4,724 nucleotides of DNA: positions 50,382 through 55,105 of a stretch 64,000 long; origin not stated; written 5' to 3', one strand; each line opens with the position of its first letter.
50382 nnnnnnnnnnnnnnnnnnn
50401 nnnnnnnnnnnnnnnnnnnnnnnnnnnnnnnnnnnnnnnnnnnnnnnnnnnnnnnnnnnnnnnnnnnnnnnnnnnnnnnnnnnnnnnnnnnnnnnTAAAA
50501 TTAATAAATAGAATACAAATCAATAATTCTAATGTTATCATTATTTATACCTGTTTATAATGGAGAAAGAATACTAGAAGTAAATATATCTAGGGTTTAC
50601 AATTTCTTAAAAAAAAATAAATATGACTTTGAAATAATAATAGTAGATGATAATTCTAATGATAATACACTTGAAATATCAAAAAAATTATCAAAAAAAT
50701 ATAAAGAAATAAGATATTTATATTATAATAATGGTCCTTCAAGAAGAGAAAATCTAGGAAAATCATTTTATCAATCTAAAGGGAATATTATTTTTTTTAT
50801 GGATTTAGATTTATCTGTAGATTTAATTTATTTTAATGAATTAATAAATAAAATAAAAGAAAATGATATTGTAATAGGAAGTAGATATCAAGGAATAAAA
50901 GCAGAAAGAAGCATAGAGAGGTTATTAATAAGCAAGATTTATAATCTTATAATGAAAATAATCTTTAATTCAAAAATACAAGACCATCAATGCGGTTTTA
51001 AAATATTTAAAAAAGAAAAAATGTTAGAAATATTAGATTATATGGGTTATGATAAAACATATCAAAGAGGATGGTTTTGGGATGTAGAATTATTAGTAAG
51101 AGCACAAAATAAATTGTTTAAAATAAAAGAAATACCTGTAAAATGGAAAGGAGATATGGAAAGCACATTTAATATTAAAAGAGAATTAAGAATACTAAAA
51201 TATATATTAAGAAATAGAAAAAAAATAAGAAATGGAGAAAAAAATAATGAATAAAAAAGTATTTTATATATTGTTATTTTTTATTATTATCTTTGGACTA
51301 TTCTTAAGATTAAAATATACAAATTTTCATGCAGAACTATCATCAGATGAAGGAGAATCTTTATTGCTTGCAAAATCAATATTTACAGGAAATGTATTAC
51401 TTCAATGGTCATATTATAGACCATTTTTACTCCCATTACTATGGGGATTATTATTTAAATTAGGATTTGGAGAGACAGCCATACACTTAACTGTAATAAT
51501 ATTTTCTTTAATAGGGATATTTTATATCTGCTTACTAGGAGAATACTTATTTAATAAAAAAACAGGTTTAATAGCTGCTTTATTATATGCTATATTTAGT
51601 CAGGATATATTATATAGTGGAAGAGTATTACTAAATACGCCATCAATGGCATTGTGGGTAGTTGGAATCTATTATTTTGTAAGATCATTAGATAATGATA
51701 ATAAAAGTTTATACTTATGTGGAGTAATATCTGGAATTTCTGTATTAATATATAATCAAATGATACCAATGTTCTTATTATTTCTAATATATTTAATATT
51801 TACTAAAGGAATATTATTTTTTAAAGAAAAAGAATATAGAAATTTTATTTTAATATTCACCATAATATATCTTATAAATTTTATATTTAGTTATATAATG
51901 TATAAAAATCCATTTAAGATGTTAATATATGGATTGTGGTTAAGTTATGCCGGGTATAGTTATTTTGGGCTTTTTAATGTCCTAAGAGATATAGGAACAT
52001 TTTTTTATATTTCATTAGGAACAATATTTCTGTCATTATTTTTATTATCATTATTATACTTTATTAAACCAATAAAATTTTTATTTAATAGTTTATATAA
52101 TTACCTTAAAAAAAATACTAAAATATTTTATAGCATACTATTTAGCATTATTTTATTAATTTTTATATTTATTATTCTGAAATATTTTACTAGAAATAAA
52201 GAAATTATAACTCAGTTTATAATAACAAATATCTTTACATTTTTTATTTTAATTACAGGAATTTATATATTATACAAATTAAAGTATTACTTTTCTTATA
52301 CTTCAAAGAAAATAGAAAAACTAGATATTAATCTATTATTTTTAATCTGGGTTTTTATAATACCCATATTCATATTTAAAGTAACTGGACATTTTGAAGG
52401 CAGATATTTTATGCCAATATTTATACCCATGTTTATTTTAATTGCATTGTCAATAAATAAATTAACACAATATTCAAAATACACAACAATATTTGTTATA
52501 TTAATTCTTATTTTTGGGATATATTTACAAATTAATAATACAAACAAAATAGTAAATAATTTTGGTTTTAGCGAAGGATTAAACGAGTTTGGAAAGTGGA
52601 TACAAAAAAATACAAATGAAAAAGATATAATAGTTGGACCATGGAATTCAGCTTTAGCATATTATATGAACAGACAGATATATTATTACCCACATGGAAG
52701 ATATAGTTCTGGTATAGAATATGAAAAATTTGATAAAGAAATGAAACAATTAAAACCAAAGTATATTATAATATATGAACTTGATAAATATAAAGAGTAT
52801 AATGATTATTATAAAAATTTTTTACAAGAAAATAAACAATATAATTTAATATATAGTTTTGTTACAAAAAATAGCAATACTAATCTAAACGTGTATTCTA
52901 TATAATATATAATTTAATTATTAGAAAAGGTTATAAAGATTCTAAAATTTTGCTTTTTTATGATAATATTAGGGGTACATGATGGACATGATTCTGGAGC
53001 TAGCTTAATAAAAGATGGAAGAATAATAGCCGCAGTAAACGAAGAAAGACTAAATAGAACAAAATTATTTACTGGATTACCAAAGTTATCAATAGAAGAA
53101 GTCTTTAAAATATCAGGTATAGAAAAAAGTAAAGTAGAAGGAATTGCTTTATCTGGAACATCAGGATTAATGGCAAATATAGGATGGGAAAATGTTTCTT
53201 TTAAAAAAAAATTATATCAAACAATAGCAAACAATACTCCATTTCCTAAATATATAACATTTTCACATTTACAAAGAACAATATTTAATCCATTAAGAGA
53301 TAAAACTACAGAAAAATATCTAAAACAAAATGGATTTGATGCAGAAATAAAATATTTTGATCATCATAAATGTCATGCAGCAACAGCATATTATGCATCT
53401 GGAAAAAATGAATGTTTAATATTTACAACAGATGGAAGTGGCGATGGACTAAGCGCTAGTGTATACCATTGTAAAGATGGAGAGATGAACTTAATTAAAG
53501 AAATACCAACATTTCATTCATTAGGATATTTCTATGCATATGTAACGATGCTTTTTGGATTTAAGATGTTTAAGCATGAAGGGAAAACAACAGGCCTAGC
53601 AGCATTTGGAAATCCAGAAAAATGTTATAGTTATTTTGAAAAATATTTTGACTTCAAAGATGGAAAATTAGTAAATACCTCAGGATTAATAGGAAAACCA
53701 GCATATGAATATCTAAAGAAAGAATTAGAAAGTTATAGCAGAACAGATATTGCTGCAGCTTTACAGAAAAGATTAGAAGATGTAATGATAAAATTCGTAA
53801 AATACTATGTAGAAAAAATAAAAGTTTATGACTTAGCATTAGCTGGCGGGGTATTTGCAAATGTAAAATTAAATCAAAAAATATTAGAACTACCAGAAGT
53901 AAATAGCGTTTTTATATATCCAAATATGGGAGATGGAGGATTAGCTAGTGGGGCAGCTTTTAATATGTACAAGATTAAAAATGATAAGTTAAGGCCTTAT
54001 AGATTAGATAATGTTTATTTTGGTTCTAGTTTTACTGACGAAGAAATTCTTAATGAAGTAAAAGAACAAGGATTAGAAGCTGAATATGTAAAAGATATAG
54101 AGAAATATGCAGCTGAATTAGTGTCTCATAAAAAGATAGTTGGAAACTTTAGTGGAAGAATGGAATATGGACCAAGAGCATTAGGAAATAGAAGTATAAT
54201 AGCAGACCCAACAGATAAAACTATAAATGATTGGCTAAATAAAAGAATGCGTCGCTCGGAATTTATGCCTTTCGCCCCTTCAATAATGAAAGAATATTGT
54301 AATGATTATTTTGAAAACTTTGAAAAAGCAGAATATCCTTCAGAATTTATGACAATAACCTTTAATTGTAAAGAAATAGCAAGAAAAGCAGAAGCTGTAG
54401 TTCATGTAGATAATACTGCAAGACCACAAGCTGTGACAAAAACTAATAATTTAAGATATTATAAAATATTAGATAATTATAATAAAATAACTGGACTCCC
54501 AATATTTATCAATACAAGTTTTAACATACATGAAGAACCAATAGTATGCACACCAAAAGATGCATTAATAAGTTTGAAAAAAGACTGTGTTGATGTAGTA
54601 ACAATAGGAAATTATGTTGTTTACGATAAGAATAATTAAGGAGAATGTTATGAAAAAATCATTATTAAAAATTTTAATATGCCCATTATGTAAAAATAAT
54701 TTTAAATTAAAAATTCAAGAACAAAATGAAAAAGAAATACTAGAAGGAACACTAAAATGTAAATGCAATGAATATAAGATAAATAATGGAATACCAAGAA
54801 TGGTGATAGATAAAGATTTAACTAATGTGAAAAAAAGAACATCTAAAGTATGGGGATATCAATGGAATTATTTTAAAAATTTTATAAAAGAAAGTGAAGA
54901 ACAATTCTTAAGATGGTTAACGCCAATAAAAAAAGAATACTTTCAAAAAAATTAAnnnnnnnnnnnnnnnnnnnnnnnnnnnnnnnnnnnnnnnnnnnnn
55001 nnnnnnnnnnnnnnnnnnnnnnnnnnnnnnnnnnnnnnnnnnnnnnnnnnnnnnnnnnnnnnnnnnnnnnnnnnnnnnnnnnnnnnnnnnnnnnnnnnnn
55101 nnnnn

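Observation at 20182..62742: A roughly 43-kb glycosylation island: AglB plus an unusually large set of GT-C membrane glycosyltransferases and glycan-tailoring enzymes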

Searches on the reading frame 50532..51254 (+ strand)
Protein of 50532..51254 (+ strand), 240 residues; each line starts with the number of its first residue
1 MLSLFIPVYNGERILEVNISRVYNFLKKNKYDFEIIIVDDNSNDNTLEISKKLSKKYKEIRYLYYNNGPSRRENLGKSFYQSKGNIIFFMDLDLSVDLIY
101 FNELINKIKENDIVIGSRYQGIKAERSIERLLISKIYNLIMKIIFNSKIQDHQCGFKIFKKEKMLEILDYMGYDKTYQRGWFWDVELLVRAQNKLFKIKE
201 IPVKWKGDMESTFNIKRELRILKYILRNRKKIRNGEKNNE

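Call 5: search_protein_families(library=pfam, proteins=[window:50532-51254:+], max_evalue=0.01)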
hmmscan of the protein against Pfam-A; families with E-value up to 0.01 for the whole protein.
window:50532-51254:+ (240 aa): 3 families
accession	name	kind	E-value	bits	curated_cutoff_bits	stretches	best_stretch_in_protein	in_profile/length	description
PF00535.33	Glycos_transf_2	-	3.8e-24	85.9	23.3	1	3-164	1-164/168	Glycosyl transferase family 2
PF10111.15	Glyco_tranf_2_2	-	3e-06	27.4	27.3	1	3-104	1-102/276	Glycosyltransferase like family 2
PF17995.8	GH101_N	-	0.0078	16.3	25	0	141-187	54-97/180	Endo-alpha-N-acetylgalactosaminidase N-terminal domain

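Call 32: search_protein_families(library=ncbifam, proteins=[window:50532-51254:+], max_evalue=0.001)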
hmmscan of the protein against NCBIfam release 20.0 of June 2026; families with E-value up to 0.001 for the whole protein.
window:50532-51254:+ (240 aa): 16 families
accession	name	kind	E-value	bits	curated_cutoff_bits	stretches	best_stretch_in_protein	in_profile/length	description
NF047588.1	GlcsyltransPgfSStrep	equivalog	4e-16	59.1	500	1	2-182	3-181/308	glycosyltransferase PgfS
NF007482.0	PRK10073.1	equivalog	1.8e-13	50.2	423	1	2-114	8-116/334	glycosyltransferase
NF007986.1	PRK10714.1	equivalog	1.2e-11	44.2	529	1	2-163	8-168/316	undecaprenyl-phosphate 4-deoxy-4-formamido-L-arabinose transferase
NF050050.1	ProtGlycPglI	equivalog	3.9e-11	42.9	500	1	2-110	4-110/306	GalNAc(5)-diNAcBac-PP-undecaprenol beta-1,3-glucosyltransferase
NF038302.1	EPS_HpsE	equivalog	3.6e-10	39.3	300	1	2-93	3-96/307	hormogonium polysaccharide biosynthesis glycosyltransferase HpsE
TIGR03937.1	PgaC_IcaA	equivalog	3.9e-09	36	422.3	1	2-112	47-154/407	poly-beta-1,6-N-acetyl-D-glucosamine synthase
NF047683.1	TeichurnBiosyTuaG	equivalog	2.3e-08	34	400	1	2-94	8-97/252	teichuronic acid biosynthesis protein TuaG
TIGR04283.1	glyco_like_mftF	equivalog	3.7e-08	33.2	182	1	2-130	1-119/221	TIGR04283 family arsenosugar biosynthesis glycosyltransferase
TIGR03111.1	glyc2_xrt_Gpos1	hypoth_equivalog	4.3e-08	32.4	363.95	1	3-115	52-163/439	TIGR03111 family XrtG-associated glycosyltransferase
NF041875.1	EPS_EpsD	equivalog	5.6e-08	32.6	370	1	2-116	1-114/325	exopolysaccharide biosynthesis glycosyltransferase EpsD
TIGR04182.1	glyco_TIGR04182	equivalog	5.9e-08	32.4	325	1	5-209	5-194/293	S-layer glycoprotein N-glycosyltransferase AglJ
NF010496.0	PRK13915.1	equivalog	4.5e-07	29.2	262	1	2-95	33-128/307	glucosyl-3-phosphoglycerate synthase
NF038299.1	EPS_HpsN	equivalog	8.5e-07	28.2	425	1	2-116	3-117/317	hormogonium polysaccharide biosynthesis glycosyltransferase HpsN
NF053739.1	GlytfEpsEBac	equivalog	2.9e-06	26.5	450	1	3-91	4-90/265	glycosyltransferase EpsE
TIGR03469.1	HpnB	hypoth_equivalog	2.8e-05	23.3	379.25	1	29-136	69-188/386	hopene-associated glycosyltransferase HpnB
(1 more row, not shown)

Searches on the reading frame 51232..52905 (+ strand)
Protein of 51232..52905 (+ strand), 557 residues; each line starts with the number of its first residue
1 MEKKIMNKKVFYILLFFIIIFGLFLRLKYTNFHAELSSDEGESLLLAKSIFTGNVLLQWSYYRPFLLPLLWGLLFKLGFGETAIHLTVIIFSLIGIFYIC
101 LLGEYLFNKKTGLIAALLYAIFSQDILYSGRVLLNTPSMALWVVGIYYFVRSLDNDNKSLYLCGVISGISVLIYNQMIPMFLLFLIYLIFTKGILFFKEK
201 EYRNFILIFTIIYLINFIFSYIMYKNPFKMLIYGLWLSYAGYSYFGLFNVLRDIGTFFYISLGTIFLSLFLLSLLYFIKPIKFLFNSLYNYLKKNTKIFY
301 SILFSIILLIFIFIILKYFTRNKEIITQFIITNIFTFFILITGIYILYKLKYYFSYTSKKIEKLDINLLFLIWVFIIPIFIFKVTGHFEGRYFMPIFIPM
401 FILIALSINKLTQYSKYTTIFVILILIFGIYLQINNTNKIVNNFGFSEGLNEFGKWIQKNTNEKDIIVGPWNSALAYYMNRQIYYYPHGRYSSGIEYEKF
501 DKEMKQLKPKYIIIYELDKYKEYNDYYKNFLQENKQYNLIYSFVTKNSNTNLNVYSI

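Call 5: search_protein_families(library=pfam, proteins=[window:51232-52905:+], max_evalue=0.01)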
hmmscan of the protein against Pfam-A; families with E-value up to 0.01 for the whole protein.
window:51232-52905:+ (557 aa): 2 families
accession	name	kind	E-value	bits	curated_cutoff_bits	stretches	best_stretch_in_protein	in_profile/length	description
PF13231.12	PMT_2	-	5.1e-16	59.7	26.1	1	63-212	2-153/160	Dolichyl-phosphate-mannose-protein mannosyltransferase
PF03901.23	Glyco_transf_22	-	3.3e-05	23.7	23.8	1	327-466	263-394/414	Alg9-like mannosyltransferase family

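Call 15: search_protein_families(library=ncbifam, proteins=[window:51232-52905:+], max_evalue=0.1)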
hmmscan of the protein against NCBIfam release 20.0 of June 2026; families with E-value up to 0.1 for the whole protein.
window:51232-52905:+ (557 aa): 0 families

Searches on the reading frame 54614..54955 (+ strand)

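Call 6: search_protein_families(library=pfam, proteins=[window:54614-54955:+], max_evalue=0.01)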
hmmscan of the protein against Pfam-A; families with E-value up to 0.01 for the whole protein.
window:54614-54955:+ (113 aa): 1 family
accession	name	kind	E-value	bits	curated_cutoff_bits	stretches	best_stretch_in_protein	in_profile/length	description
PF03966.22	Trm112p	-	0.00024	21.4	22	1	14-50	1-29/40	Trm112p-like protein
